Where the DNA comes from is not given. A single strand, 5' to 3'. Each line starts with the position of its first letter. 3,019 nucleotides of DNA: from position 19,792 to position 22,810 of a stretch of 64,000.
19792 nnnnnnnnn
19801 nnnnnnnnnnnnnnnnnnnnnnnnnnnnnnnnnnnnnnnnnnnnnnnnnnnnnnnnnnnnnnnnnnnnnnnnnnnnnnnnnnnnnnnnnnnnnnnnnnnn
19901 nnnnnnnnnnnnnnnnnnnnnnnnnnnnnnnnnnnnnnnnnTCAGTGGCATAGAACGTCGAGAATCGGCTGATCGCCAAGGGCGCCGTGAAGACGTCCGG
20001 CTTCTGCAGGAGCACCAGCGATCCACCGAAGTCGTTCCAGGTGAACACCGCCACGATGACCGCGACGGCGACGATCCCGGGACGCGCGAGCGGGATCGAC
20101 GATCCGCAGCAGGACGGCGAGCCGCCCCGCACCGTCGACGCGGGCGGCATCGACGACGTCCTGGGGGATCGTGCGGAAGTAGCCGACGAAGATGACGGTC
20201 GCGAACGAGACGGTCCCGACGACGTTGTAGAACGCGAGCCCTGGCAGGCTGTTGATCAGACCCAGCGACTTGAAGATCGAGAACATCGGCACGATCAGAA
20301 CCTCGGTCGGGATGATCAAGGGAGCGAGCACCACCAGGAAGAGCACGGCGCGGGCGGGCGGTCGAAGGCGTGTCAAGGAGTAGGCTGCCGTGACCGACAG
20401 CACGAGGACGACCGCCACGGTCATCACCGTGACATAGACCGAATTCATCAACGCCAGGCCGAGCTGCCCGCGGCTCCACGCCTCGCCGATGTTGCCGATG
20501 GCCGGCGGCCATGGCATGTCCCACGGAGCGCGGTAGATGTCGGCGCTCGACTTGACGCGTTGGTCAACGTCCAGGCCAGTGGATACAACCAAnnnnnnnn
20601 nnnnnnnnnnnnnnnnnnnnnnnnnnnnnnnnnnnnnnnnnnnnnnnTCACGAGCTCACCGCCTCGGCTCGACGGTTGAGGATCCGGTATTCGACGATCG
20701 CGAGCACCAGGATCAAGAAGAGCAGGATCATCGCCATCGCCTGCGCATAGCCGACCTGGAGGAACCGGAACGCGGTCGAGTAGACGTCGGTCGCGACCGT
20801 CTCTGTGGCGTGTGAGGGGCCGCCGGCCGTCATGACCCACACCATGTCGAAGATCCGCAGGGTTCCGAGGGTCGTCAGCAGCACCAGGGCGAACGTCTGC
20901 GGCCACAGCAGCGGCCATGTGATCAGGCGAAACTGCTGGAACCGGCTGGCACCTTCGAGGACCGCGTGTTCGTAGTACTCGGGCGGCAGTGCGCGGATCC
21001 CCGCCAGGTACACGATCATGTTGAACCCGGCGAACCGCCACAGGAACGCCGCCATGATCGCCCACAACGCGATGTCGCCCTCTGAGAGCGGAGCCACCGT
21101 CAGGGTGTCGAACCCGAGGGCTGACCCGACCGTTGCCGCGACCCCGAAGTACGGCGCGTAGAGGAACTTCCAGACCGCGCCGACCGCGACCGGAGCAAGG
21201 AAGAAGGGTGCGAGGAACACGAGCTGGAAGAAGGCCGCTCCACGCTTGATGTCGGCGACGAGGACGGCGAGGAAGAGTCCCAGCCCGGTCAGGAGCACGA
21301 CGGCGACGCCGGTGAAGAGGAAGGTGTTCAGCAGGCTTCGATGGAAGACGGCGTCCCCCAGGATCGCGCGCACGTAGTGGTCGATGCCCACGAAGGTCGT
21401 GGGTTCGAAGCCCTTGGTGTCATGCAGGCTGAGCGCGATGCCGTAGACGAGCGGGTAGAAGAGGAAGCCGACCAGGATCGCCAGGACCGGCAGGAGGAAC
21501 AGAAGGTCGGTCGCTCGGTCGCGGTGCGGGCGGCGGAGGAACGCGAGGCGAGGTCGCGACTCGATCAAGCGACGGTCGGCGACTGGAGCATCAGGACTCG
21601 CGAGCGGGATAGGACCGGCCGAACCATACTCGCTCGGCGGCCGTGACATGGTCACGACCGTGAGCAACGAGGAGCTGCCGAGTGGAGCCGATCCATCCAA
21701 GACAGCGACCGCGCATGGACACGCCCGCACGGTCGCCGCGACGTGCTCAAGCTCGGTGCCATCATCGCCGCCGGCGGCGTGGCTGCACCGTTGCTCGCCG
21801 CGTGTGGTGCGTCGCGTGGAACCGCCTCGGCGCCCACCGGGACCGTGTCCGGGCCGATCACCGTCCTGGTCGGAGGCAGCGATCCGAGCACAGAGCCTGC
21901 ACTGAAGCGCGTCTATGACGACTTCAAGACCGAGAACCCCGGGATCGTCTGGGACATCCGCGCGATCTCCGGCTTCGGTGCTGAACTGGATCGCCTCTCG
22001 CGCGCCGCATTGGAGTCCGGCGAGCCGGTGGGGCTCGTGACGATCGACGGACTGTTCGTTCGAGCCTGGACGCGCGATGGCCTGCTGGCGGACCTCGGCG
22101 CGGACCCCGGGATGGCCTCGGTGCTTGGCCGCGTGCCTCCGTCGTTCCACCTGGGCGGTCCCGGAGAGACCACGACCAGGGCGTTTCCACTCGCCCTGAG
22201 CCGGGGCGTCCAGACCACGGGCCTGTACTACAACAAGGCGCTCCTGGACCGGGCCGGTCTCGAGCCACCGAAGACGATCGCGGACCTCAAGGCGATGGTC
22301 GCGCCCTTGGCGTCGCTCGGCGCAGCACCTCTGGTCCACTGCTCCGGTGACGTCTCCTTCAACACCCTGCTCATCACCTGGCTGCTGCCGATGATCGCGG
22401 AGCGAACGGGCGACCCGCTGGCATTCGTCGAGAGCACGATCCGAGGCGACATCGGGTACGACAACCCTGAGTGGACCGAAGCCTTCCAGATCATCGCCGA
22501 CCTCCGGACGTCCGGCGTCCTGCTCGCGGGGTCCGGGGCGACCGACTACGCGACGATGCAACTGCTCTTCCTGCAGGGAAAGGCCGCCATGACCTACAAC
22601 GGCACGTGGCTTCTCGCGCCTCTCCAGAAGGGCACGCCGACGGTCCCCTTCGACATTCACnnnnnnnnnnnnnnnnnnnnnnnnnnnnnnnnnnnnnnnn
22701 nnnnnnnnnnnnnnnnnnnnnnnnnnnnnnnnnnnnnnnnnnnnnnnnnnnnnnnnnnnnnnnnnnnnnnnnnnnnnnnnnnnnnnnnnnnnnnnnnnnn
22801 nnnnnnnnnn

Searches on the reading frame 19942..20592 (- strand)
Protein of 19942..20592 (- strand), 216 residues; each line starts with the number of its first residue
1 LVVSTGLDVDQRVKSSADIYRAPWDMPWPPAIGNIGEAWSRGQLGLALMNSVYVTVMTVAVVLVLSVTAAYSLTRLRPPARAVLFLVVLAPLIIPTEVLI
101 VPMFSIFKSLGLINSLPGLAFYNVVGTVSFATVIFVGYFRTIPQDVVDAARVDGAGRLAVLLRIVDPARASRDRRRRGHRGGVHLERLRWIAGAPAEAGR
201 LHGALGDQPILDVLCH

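Call 16: search_protein_families(library=pfam, proteins=[window:19942-20592:-], max_evalue=0.001)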
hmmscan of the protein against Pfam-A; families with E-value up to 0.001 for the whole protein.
window:19942-20592:- (216 aa): 1 family
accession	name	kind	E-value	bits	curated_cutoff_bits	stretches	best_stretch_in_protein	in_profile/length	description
PF00528.27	BPD_transp_1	-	1.1e-08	35.4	26.4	1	64-167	3-104/184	Binding-protein-dependent transport system inner membrane component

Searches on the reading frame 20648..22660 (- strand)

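Call 16: search_protein_families(library=pfam, proteins=[window:20648-22660:-], max_evalue=0.001)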
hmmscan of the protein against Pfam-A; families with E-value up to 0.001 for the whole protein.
window:20648-22660:- (670 aa): 1 family
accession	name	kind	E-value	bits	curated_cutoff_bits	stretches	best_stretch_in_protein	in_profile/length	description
PF00528.27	BPD_transp_1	-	6.7e-09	36.2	26.4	1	499-664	43-181/184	Binding-protein-dependent transport system inner membrane component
